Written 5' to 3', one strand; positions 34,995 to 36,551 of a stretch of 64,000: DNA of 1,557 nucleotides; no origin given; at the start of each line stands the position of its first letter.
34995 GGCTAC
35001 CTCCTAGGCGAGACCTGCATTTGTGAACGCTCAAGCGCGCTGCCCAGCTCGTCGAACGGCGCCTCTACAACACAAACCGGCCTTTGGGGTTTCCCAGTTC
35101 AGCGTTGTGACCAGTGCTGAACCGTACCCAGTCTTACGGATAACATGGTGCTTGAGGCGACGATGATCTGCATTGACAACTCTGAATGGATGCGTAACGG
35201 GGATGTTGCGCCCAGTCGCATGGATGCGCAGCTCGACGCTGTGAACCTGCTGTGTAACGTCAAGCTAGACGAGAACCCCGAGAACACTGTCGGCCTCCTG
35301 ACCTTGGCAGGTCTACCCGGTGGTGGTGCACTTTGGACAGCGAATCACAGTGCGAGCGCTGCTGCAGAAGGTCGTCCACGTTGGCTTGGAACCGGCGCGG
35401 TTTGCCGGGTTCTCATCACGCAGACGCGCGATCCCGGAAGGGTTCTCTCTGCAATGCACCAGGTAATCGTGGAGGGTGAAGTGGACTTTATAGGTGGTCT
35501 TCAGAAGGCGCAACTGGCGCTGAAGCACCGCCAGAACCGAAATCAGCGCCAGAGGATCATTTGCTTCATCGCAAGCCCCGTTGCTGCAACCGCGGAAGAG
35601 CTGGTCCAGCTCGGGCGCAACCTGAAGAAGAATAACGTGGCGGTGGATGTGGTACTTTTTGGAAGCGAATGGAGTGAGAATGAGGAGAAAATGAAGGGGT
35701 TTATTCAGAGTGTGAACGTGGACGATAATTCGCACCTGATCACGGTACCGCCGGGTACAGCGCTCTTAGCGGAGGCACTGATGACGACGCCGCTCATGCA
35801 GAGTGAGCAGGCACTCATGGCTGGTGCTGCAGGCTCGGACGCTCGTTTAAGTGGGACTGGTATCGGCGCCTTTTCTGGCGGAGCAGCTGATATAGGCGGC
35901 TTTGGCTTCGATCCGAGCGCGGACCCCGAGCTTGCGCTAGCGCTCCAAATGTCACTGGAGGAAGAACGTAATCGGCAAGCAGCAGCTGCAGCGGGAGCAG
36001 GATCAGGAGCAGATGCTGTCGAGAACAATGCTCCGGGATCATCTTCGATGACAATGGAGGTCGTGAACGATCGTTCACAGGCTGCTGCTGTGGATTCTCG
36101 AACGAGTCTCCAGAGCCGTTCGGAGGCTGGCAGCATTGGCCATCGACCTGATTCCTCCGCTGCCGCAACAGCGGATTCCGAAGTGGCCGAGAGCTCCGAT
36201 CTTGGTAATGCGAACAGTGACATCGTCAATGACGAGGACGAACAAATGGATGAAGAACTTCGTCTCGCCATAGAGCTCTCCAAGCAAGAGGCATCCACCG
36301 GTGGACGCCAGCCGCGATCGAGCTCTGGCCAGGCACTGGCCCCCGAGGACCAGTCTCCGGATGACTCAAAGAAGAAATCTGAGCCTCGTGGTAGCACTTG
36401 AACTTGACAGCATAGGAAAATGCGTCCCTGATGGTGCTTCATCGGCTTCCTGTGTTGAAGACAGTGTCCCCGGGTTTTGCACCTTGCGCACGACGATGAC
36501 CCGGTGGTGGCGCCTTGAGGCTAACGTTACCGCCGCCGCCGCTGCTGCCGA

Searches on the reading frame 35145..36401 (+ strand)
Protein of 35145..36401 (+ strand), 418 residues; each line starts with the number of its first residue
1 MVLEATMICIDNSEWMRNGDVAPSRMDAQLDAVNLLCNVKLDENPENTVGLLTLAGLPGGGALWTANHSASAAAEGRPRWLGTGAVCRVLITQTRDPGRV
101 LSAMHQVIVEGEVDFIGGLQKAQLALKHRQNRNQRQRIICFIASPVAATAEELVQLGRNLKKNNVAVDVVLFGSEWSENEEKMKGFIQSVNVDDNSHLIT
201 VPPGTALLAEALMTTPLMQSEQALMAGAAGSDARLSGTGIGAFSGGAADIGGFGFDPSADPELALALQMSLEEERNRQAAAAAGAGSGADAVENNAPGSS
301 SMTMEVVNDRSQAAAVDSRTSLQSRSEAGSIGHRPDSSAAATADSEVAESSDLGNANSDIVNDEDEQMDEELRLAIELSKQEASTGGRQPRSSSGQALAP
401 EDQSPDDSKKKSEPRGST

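Call 30: search_protein_families(library=pfam, proteins=[P0016], max_evalue=1)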
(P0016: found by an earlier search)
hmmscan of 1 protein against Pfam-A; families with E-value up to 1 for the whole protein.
P0016 (1977 aa): 1 family
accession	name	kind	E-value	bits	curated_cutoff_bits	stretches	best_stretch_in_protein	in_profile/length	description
PF04357.19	TamB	-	5.4e-17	62.6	22.4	1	1567-1812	28-209/381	TamB, inner membrane protein subunit of TAM complex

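Call 31: search_protein_families(library=ncbifam, proteins=[P0016], max_evalue=1)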
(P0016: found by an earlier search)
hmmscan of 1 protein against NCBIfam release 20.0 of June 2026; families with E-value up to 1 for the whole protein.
P0016 (1977 aa): 1 family
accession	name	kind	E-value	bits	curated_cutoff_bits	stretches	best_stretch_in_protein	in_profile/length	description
NF047952.2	ATportTamB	equivalog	0.0013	16.7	825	0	1444-1614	701-868/1240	autotransporter assembly complex protein TamB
